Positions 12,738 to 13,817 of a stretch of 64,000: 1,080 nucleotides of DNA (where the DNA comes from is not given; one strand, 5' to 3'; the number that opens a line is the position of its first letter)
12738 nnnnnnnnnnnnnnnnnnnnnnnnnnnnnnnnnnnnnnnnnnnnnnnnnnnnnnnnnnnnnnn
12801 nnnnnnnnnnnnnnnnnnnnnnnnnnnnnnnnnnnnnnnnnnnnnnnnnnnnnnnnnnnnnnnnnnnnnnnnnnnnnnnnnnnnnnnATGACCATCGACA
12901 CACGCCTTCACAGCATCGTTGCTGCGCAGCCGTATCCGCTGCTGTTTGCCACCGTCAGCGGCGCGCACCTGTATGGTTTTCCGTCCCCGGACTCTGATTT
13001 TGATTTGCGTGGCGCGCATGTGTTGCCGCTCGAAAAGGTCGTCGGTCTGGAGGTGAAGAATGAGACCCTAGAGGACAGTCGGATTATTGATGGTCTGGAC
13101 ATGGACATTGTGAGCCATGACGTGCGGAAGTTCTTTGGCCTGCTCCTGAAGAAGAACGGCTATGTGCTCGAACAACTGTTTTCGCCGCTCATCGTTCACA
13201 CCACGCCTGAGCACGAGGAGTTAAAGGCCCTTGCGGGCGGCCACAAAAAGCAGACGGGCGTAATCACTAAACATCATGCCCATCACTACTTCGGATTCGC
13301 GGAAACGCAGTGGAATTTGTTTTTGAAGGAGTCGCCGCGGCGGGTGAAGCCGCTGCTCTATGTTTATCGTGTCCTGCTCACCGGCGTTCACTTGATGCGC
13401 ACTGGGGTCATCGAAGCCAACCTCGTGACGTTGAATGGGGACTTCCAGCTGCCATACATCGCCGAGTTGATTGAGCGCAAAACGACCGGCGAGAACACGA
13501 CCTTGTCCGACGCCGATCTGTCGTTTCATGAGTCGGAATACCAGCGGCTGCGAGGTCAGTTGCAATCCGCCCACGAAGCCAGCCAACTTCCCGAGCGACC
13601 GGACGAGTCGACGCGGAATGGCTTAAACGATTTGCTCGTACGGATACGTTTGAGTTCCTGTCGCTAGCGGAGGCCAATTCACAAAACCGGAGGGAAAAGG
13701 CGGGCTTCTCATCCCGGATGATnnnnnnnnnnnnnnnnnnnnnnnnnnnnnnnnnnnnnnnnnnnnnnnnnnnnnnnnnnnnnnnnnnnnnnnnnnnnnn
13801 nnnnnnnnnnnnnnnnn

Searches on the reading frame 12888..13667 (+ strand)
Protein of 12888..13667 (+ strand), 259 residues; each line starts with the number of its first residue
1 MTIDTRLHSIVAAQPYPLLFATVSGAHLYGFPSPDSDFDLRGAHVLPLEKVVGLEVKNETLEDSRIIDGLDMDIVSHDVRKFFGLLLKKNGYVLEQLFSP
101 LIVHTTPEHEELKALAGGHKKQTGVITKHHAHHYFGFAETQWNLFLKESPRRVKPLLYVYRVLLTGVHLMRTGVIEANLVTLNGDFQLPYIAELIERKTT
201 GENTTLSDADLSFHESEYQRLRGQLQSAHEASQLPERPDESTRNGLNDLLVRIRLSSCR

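Call 23: find_homologous_proteins(query=window:12888-13667:+, max_evalue=0.00001)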
Query window:12888-13667:+ (259 aa): 8000 proteins with E <= 0.00001 among 8000 candidates; the best 120 are listed.
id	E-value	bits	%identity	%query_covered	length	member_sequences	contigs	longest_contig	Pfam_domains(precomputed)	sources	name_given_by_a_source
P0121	1.9e-169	580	100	100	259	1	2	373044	PF10127.16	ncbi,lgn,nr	ncbi:nucleotidyltransferase [bacterium]|nr:nucleotidyltransferase [bacterium]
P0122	4.8e-139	480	82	99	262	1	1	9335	PF10127.16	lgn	-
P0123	8.0e-139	479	83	98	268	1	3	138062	PF10127.16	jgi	jgi:predicted nucleotidyltransferase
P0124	7.0e-138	476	83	98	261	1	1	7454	PF10127.16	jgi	jgi:predicted nucleotidyltransferase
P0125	5.0e-137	473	79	100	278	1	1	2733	PF10127.16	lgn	-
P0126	7.9e-137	473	79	99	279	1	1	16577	PF10127.16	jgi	jgi:hypothetical protein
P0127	9.6e-137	472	81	99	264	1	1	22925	PF10127.16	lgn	-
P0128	4.6e-136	470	80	100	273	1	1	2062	PF10127.16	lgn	-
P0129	7.2e-136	470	80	100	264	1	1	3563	PF10127.16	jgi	jgi:predicted nucleotidyltransferase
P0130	1.5e-135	469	81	99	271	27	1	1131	PF10127.16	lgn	-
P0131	1.5e-135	469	82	98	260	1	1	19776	PF10127.16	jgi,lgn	-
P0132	2.7e-135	468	80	99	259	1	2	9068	PF10127.16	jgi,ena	jgi:predicted nucleotidyltransferase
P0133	2.9e-135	468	76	98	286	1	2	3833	PF10127.16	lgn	-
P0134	3.0e-135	468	78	95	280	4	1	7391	PF10127.16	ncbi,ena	-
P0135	4.8e-135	467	81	99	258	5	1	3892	PF10127.16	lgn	-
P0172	2.5e-131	455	79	98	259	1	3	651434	PF10127.16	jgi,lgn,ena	jgi:predicted nucleotidyltransferase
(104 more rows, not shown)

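Call 24: find_encoding_contigs(protein=P0123, flank=7000, max_places=2)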
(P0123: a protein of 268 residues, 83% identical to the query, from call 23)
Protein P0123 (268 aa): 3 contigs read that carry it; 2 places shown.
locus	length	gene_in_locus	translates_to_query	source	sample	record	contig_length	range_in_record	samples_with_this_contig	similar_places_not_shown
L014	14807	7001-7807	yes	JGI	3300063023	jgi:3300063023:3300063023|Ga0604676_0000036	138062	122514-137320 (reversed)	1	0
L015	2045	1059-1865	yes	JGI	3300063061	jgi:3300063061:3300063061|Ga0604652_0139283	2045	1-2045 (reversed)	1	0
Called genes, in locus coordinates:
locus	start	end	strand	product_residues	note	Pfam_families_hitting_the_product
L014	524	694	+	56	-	-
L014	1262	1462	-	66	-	-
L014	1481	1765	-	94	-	-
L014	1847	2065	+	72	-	-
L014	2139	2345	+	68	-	-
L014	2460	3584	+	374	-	PF01139:RtcB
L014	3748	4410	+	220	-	-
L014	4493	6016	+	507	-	PF01139:RtcB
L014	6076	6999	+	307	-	PF10127:RlaP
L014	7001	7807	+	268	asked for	PF10127:RlaP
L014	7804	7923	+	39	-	-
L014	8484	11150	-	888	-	PF17900:Peptidase_M1_N, PF01433:Peptidase_M1, PF13646:HEAT_2, PF03130:HEAT_PBS (faint), PF13646:HEAT_2 (weak)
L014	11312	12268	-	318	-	PF00248:Aldo_ket_red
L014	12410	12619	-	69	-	-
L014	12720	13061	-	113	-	-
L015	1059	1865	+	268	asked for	PF10127:RlaP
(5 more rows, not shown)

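Call 25: find_encoding_contigs(protein=P0172, flank=7000, max_places=2)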
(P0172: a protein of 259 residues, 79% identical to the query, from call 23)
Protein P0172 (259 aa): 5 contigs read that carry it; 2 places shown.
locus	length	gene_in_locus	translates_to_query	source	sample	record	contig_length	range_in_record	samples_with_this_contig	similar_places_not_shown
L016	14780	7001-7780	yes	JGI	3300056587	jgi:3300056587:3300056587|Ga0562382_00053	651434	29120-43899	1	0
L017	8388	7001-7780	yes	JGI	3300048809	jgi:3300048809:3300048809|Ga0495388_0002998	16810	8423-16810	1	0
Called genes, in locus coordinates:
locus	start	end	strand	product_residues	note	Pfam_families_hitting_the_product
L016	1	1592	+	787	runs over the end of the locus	PF13671:AAA_33, PF00149:Metallophos, PF16542:PNKP_ligase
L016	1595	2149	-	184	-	PF13358:DDE_3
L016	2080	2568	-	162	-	PF13384:HTH_23, PF13518:HTH_28 (weak), PF13551:HTH_29, PF13565:HTH_32, PF13592:HTH_33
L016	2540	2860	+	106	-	PF16542:PNKP_ligase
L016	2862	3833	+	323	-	PF10127:RlaP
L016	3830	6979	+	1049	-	PF13289:SIR2_2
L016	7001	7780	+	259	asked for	PF10127:RlaP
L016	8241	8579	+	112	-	PF01527:HTH_Tnp_1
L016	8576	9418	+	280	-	PF13276:HTH_21, PF00665:rve, PF13683:rve_3, PF13333:rve_2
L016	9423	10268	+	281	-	-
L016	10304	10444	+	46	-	-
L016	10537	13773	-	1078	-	PF02369:Big_1 (faint), PF10670:DUF4198 (faint), PF17789:MG4 (faint), PF20598:DUF6795 (faint), PF14686:fn3_3 (faint), PF13620:CarboxypepD_reg, PF13715:CarbopepD_reg_2 (weak), PF13620:CarboxypepD_reg, +1 more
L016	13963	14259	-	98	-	-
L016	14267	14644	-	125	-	-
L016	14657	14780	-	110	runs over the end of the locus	-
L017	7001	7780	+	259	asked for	PF10127:RlaP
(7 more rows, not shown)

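Call 30: find_related_loci(query=A3, collection=metagenome_contigs, flank=10000)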
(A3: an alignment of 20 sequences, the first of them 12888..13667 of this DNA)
Query A3 (259 aa) in metagenome_contigs; peptide patterns used: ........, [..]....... (x = any residue, [..] = any of these).
600 stretches matched a pattern (row limit reached: there are more); 588 encode a relative of the query (tblastn E <= 1e-3); the best 80 are kept; 80 distinct loci.
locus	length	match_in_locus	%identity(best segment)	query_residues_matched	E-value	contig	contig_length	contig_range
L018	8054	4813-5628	78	1-255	1e-142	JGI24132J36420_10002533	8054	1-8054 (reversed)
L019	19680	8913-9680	80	1-255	3e-140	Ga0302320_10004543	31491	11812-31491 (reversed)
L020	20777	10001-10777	78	1-258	1e-139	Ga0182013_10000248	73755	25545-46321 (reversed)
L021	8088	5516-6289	79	1-257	5e-139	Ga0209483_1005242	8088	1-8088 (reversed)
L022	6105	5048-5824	78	1-258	3e-137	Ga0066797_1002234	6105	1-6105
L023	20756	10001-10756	78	1-257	1e-136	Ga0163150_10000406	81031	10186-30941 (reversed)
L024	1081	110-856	79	1-254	5e-150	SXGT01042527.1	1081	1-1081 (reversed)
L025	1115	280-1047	77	1-255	3e-148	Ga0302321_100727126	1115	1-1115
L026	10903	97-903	73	1-259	6e-134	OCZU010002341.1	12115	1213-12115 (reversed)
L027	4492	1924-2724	75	1-258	1e-135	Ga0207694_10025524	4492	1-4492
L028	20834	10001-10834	72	1-256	1e-133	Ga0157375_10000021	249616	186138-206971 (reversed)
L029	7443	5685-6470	76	1-258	2e-133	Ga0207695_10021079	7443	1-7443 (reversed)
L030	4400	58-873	72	1-256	1e-135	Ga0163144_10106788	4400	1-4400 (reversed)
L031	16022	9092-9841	77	1-255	7e-133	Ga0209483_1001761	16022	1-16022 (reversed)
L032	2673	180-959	76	1-255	2e-139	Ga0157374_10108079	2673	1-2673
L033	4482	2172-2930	75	1-258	1e-134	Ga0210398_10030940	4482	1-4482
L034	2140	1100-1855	77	1-257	3e-141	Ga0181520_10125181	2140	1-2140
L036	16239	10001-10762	76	1-259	2e-132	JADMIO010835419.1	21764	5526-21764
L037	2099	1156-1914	75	1-258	4e-141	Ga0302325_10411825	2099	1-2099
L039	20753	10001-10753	76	1-256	4e-132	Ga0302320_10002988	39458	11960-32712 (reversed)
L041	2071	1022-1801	74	1-257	4e-140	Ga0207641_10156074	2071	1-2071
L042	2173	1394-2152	74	1-259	2e-139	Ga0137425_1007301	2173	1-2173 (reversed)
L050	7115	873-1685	71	1-259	6e-129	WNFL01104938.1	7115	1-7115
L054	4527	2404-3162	74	1-258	6e-128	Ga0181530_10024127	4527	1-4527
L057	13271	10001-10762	75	1-259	1e-125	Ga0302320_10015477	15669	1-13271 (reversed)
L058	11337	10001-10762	72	1-259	3e-125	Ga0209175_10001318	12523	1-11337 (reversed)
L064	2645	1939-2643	74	1-240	1e-127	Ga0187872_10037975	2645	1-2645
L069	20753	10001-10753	75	1-256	4e-126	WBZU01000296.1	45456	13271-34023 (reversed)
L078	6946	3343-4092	67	1-257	2e-115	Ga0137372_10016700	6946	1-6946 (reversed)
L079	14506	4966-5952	58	1-255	6e-115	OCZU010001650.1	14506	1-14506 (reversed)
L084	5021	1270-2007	67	3-255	1e-112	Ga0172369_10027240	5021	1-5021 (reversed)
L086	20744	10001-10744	69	1-255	1e-112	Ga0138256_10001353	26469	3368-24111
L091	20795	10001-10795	77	1-256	3e-134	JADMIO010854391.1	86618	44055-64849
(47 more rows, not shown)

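Call 36: search_protein_families(library=pfam, proteins=[L016:3830-6979:+, L018:2626-3966:+, L021:1463-4744:+, L021:4741-5493:+, L022:3674-5038:+, L023:8869-9990:+, L028:8968-9948:+, L029:3403-5688:+, L031:7329-9095:+, L033:543-2147:+], max_evalue=0.001)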
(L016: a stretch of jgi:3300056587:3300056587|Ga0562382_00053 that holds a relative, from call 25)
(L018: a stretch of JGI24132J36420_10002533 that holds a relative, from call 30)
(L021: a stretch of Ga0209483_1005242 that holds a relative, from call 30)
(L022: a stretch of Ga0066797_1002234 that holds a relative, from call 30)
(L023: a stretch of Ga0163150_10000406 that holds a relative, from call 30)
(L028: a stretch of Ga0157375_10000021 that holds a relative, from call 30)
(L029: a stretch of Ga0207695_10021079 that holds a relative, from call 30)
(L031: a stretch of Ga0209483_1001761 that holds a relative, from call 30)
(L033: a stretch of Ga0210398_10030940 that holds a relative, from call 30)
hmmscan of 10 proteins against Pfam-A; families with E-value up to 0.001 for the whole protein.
L016:3830-6979:+ (1049 aa): 2 families
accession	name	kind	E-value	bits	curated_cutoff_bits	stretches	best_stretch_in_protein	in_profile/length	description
PF13289.12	SIR2_2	-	1.4e-08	35.4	24.5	1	140-253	2-119/141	SIR2-like domain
PF02171.23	Piwi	-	0.00013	21.8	28.9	0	745-890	10-155/302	Piwi domain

L018:2626-3966:+ (446 aa): 0 families

L021:1463-4744:+ (1093 aa): 3 families
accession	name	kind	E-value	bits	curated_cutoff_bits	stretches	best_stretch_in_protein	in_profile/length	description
PF07669.17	Eco57I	-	3.1e-14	53.9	25.3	1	428-628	2-163/171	Eco57I restriction-modification methylase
PF02384.22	N6_Mtase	-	2.6e-11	43.9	20.4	1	337-531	5-148/311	N-6 DNA Methylase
PF20473.4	MmeI_Mtase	-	4.2e-09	36.4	27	1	383-540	20-168/259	MmeI, DNA-methyltransferase domain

L021:4741-5493:+ (250 aa): 0 families

L022:3674-5038:+ (454 aa): 7 families
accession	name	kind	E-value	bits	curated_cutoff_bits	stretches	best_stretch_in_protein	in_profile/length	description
PF12796.13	Ank_2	-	7e-70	232.1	27.3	5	345-432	2-90/90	Ankyrin repeats (3 copies)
PF13637.12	Ank_4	-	3.4e-47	157.8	22.7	6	219-263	6-50/50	Ankyrin repeats (many copies)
PF00023.36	Ank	-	1.1e-44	148.4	21.1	2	372-402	2-32/33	Ankyrin repeat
PF13606.12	Ank_3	-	1.6e-35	117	22.3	2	242-271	1-30/30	Ankyrin repeat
PF13857.12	Ank_5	-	2e-31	108.1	27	2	359-409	1-53/56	Ankyrin repeats (many copies)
PF24521.3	Ank_KRIT1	-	5.6e-08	33.1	80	0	342-419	20-99/149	KRIT1 ankyrin-repeats domain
PF23745.1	ANK_LRRK2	-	7.1e-05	23.1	27.5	0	344-397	35-89/130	LRRK2 ANK repeat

L023:8869-9990:+ (373 aa): 0 families

L028:8968-9948:+ (326 aa): 0 families

L029:3403-5688:+ (761 aa): 41 families (the best 25 are shown)
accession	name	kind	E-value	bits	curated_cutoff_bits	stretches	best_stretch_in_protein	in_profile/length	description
PF25174.1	Beta-prop_THOC3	-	2.9e-67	227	305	4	234-436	67-269/272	THOC3 beta-propeller domain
PF25173.1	Beta-prop_WDR3_1st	-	3.3e-58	196.8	154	3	511-688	6-184/184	WDR3 first beta-propeller domain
PF24814.1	WD40_Prp19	-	7.4e-56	189.7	320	3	507-696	64-255/281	Prp19 WD40 domain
PF24817.1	WD40_WDHD1_1st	-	6.9e-54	183.4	109.9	2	175-431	7-275/291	WDHD1 first WD40 domain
PF25175.1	Beta-prop_WDR5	-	1.5e-50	172.6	250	4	152-330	33-212/296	WDR5 beta-propeller domain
PF00400.38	WD40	-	2.9e-46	154.4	27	2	608-646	1-39/39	WD domain, G-beta repeat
PF24807.1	WD40_CDC20-Fz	-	1e-42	146.9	200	2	530-697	44-218/292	CDC20/Fizzy WD40 domain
PF23414.1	Beta-prop_EML_2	-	1.3e-36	126.8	90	2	536-659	40-165/266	Echinoderm microtubule-associated protein second beta-propeller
PF25168.1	Beta-prop_WDR36-Utp21_2nd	-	1.8e-35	123.3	84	3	533-676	155-298/335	WDR36/Utp21 second beta-propeller domain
PF24805.1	EIF3I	-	9.3e-32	110.9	200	3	578-682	9-116/324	EIF3I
PF25172.1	Beta-prop_WDR3_2nd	-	4.5e-31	108.6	140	2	582-687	181-287/293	WDR3 second beta-propeller domain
PF12894.13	ANAPC4_WD40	-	8.3e-29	100.1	22.9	1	574-622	36-84/91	Anaphase-promoting complex subunit 4 WD40 domain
PF24796.1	WDR55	-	9.5e-28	97.5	200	2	538-692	10-170/296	WDR55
PF25391.1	WD40_Gbeta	-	6.9e-27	94.8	150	3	534-686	97-253/340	G protein beta WD-40 repeat protein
PF25047.1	Beta-prop_TEP1_2nd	-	6.7e-23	81.6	89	2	573-686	86-202/255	TEP-1 second beta-propeller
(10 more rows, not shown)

L031:7329-9095:+ (588 aa): 7 families
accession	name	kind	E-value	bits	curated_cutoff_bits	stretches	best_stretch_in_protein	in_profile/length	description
PF13175.12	AAA_15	-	3.3e-20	73.5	32.1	2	1-74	1-55/374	AAA ATPase domain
PF13304.12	AAA_21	-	3.3e-17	64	27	1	23-297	1-304/304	AAA domain, putative AbiEii toxin, Type IV TA system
PF13476.12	AAA_23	-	1.9e-09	38.9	27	1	4-72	1-56/201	AAA domain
PF02463.25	SMC_N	-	1.3e-07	31.7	40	1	1-43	1-46/220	RecF/RecN/SMC N terminal domain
PF11398.14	DUF2813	-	3.2e-06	27.2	21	0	5-50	6-51/372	Protein of unknown function (DUF2813)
PF13555.12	AAA_29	-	4.6e-05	23.5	27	1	3-43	2-44/61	P-loop containing region of AAA domain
PF13514.12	AAA_27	-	7.5e-05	22.8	22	1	2-43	3-48/206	AAA domain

L033:543-2147:+ (534 aa): 0 families

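Call 37: search_protein_families(library=pfam, proteins=[L036:8464-9996:+, L039:5374-9990:+, L020:8854-9348:+, L020:9352-9987:+, L057:9285-10004:+, L058:9031-9993:+, L069:9126-10004:+, L078:1536-3266:+, L086:9090-9995:+, L084:710-1237:+], max_evalue=0.001)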
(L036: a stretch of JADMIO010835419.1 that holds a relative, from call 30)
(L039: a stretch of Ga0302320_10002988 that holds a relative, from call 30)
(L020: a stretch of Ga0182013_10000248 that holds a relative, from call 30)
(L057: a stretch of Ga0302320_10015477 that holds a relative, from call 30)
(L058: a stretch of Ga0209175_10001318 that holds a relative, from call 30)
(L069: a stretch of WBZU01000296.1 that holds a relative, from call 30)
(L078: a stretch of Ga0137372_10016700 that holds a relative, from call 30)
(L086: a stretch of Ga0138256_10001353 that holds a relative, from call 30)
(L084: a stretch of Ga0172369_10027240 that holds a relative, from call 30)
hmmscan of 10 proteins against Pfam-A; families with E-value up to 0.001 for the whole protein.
L036:8464-9996:+ (510 aa): 1 family
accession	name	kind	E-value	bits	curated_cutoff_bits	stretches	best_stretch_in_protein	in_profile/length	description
PF09346.15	SMI1_KNR4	-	9.9e-06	26.6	25.4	1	42-185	2-124/125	SMI1 / KNR4 family (SUKH-1)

L039:5374-9990:+ (1538 aa): 2 families
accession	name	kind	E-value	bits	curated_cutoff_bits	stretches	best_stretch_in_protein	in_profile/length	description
PF22726.1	NCAB2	-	2.9e-10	40.9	27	1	1455-1526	3-76/80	NACHT C-terminal Alpha/Beta 2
PF13481.12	AAA_25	-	0.00054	20.1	27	0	216-247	26-57/195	AAA domain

L020:8854-9348:+ (164 aa): 2 families
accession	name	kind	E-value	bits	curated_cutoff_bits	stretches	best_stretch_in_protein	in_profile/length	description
PF01467.32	CTP_transf_like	-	3.4e-15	56.9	21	1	9-137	1-131/133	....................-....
PF08218.17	Citrate_ly_lig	-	5.2e-05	23.4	20.9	0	15-82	9-73/182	Citrate lyase ligase C-terminal domain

L020:9352-9987:+ (211 aa): 0 families

L057:9285-10004:+ (239 aa): 0 families

L058:9031-9993:+ (320 aa): 2 families
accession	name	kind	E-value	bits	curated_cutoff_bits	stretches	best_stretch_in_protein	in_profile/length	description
PF24644.1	DUF7638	-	7.1e-38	129.4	27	2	18-118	4-104/106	Domain of unknown function (DUF7638)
PF24645.1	DUF7639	-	6.3e-12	45.8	27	1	262-308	4-51/92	Domain of unknown function (DUF7639)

L069:9126-10004:+ (292 aa): 0 families

L078:1536-3266:+ (576 aa): 2 families
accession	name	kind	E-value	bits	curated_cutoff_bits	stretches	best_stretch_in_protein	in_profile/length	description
PF02096.25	60KD_IMP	-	6.3e-42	143.8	35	1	383-565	1-163/163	60Kd inner membrane protein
PF14849.12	YidC_periplas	-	9.6e-15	55.7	24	1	82-366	1-281/283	YidC periplasmic domain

L086:9090-9995:+ (301 aa): 2 families
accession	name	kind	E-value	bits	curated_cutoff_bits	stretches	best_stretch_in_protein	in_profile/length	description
PF14243.11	R2K_3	-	5.7e-40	137.7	26.3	1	137-294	2-169/169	ATP-grasp domain, R2K clade family 3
PF18299.6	R2K_2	-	1.5e-25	90.2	26.2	1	137-292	1-146/147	ATP-grasp domain, R2K clade family 2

L084:710-1237:+ (175 aa): 0 families

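Call 38: search_protein_families(library=padloc, proteins=[L016:3830-6979:+, L018:2626-3966:+, L021:1463-4744:+, L021:4741-5493:+, L023:8869-9990:+, L028:8968-9948:+, L031:7329-9095:+, L033:543-2147:+, L039:5374-9990:+, L036:8464-9996:+], max_evalue=0.001)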
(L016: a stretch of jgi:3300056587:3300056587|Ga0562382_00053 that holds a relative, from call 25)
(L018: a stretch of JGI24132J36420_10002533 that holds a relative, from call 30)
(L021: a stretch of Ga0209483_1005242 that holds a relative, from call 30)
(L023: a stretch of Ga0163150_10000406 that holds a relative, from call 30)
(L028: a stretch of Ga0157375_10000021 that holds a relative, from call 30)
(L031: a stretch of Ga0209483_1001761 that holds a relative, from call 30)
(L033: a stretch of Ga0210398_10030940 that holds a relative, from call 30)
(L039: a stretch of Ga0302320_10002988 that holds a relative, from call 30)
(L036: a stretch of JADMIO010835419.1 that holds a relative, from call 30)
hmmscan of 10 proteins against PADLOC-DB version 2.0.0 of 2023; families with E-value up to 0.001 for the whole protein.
L016:3830-6979:+ (1049 aa): 23 families
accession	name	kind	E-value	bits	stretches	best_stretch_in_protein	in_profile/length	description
PDLC02384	pAgo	-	0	1232.5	1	5-1049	3-1030/1030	-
PDLC02420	Aga_SIR2-PNTD1-PNTD2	-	5.8e-187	622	1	7-1049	4-1010/1010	Class I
PDLC02436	pAgo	-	1.4e-105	351.8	1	585-1049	9-460/460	-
PDLC02377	pAgo_I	-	5.8e-96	320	1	584-1049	9-457/457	Class I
PDLC02419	Aga_SIR2-PNTD1-PNTD2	-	9e-96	319.8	1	22-444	6-420/558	Class I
PDLC02401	Aga_SIR2-PNTD1-PNTD2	-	1.8e-72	242.9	1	45-559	2-521/524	Class I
PDLC02376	pAgo_I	-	8.7e-55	184.7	1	583-1049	3-455/455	Class I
PDLC02402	Aga_SIR2-PNTD1-PNTD2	-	7e-29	98.5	1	25-298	16-290/876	Class I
PDLC02378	pAgo_I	-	1.1e-28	98.4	1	740-1031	190-475/493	Class I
PDLC02392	pAgo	-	3.7e-27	93.2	1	725-1031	24-327/346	-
PDLC02428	PprPIWI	-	6.8e-19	66.1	1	709-1030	373-647/666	-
PDLC02397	pAgo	-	2.2e-17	61.2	1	721-1030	294-561/578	-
PDLC02388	pAgo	-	1.8e-11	41.1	1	721-1029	422-696/716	-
PDLC05061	PDC-S65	-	3.6e-10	37.7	1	24-269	33-267/592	-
PDLC02394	pAgo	-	1.6e-08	30.7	1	752-1033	834-1099/1121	-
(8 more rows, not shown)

L018:2626-3966:+ (446 aa): 0 families

L021:1463-4744:+ (1093 aa): 37 families (the best 25 are shown)
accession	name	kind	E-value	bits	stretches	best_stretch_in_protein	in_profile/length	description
PDLC03623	REase_MTase_IIG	-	3e-22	76.3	1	327-525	276-462/1022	Type IIG restriction enzyme-methyltransferase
PDLC03338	MTase_II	-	1.4e-14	51.8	1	349-453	121-220/604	Type II methyltransferase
PDLC03603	REase_MTase_IIG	-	4e-13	46.3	1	327-519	269-449/1016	Type IIG restriction enzyme-methyltransferase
PDLC02529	PglX|PglXI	-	8e-12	41.7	1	361-526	203-376/1189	PglX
PDLC03348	MTase_II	-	1.2e-11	41.9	1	338-449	204-312/727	Type II methyltransferase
PDLC03021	MTase_I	-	7.6e-11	39.5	1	337-452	145-251/491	Type I methyltransferase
PDLC04134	mad2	-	2.5e-10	37.8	1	328-608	244-405/492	mads_2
PDLC03335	MTase_II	-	1.5e-09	35.1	1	345-524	67-212/607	Type II methyltransferase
PDLC03630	REase_MTase_IIG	-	8.2e-08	28.5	1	382-451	405-470/1100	Type IIG restriction enzyme-methyltransferase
PDLC03267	MTase_II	-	1.7e-07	28.6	0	356-398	12-50/539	Type II methyltransferase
PDLC02518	PglX|PglXI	-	1.8e-07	27.3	1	383-450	308-374/1412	PglX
PDLC03025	MTase_I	-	2.2e-07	27.9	1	337-423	143-220/569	Type I methyltransferase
PDLC02528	PglX|PglXI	-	2.7e-07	26.7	1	383-452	291-359/1125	PglX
PDLC03026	MTase_I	-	3.2e-07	27.8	1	331-454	116-233/487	Type I methyltransferase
PDLC03631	REase_MTase_IIG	-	4e-07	26.3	1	341-553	293-508/1086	Type IIG restriction enzyme-methyltransferase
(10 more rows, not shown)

L021:4741-5493:+ (250 aa): 0 families

L023:8869-9990:+ (373 aa): 0 families

L028:8968-9948:+ (326 aa): 0 families

L031:7329-9095:+ (588 aa): 124 families (the best 25 are shown)
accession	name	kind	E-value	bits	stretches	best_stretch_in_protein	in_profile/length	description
PDLC02981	AriAB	-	9.2e-27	92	2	256-512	331-591/694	-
PDLC03878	NsnB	-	4.1e-21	74.1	1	1-299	1-284/345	-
PDLC02979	AriA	-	1.9e-20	72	2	1-69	1-58/373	-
PDLC04135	mad3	-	6.4e-20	70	1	1-311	1-341/374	mads_3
PDLC00271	PtuA1|PtuA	-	3e-18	64.6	2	2-52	3-55/421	AAA ATPase domain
PDLC00278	PtuA1|PtuA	-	6.6e-18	63.2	2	2-44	3-46/436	AAA ATPase domain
PDLC04175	HEC-01A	-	2.5e-17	61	2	254-317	268-333/363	-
PDLC00075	GajA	-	4.4e-17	59.8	1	253-310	267-324/536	AAA ATPase domain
PDLC02980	AriA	-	6.5e-17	60.4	1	23-297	1-304/304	-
PDLC02335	AbiLi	-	7e-17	59.5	1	1-313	49-256/326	AbiLi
PDLC04177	HEC-01A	-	9.2e-17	59.1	2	238-315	280-361/393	-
PDLC02358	Old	-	1.2e-15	55.4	1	2-46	4-48/578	Old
PDLC00069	GajA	-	1.2e-15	55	2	2-47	3-49/687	AAA ATPase domain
PDLC00066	GajA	-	3.2e-15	53.7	2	2-44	3-45/567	AAA ATPase domain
PDLC04183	HEC-01A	-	3.3e-15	54.1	1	2-48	5-51/402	-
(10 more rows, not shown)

L033:543-2147:+ (534 aa): 0 families

L039:5374-9990:+ (1538 aa): 0 families

L036:8464-9996:+ (510 aa): 0 families

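Call 45: search_protein_families(library=pfam, proteins=[L079:2616-2951:+, L079:2958-4043:+, L079:4061-4609:+, L079:4593-4976:+, L091:5486-6097:+, L091:6143-6601:+, L091:6582-7343:+, L091:7340-8299:+, L091:8296-9042:+, L091:9052-9996:+], max_evalue=0.001)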
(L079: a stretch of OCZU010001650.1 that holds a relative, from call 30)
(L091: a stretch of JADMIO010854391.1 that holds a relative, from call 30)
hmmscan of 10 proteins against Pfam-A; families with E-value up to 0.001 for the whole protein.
L079:2616-2951:+ (111 aa): 0 families

L079:2958-4043:+ (361 aa): 4 families
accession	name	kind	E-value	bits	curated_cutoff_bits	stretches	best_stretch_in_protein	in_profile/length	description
PF01381.28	HTH_3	-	2.9e-10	40.5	23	1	19-70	3-54/55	Helix-turn-helix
PF06114.19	Peptidase_M78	-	8.6e-07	29.2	22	1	240-338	28-121/123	IrrE N-terminal-like domain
PF12844.13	HTH_19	-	6e-05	23.3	30.2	1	14-68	1-55/64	Helix-turn-helix domain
PF13560.12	HTH_31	-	0.00019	22.1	27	1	14-68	3-58/64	Helix-turn-helix domain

L079:4061-4609:+ (182 aa): 1 family
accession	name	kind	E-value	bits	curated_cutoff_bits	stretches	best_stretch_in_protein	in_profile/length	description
PF14236.12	DruA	-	7.6e-45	153.8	27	1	43-182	2-142/297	Druantia protein DruA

L079:4593-4976:+ (127 aa): 0 families

L091:5486-6097:+ (203 aa): 0 families

L091:6143-6601:+ (152 aa): 1 family
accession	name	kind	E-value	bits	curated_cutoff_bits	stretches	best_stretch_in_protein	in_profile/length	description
PF13671.12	AAA_33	-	2.2e-12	47.9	27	1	3-106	1-129/143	AAA domain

L091:6582-7343:+ (253 aa): 2 families
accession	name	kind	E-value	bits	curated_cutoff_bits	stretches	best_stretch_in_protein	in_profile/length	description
PF04446.17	Thg1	-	3e-32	111.7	29.2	1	8-130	2-130/130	tRNAHis guanylyltransferase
PF14413.11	Thg1C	-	1.6e-14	54.6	26.3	1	135-224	3-94/116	Thg1 C terminal domain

L091:7340-8299:+ (319 aa): 1 family
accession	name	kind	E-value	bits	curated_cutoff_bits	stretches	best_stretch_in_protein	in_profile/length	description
PF03747.19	ADP_ribosyl_GH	-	1.8e-55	189.1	26.2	1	29-303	3-286/287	ADP-ribosylglycohydrolase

L091:8296-9042:+ (248 aa): 2 families
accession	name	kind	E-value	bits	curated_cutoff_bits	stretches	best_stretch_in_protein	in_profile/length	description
PF18299.6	R2K_2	-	9e-35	120.1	26.2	1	82-239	2-146/147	ATP-grasp domain, R2K clade family 2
PF14243.11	R2K_3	-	1.8e-23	84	26.3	1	65-237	21-165/169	ATP-grasp domain, R2K clade family 3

L091:9052-9996:+ (314 aa): 1 family
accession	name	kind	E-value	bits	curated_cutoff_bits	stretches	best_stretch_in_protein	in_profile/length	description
PF14080.11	DUF4261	-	1.8e-17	63.6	27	1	219-296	1-76/77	Domain of unknown function (DUF4261)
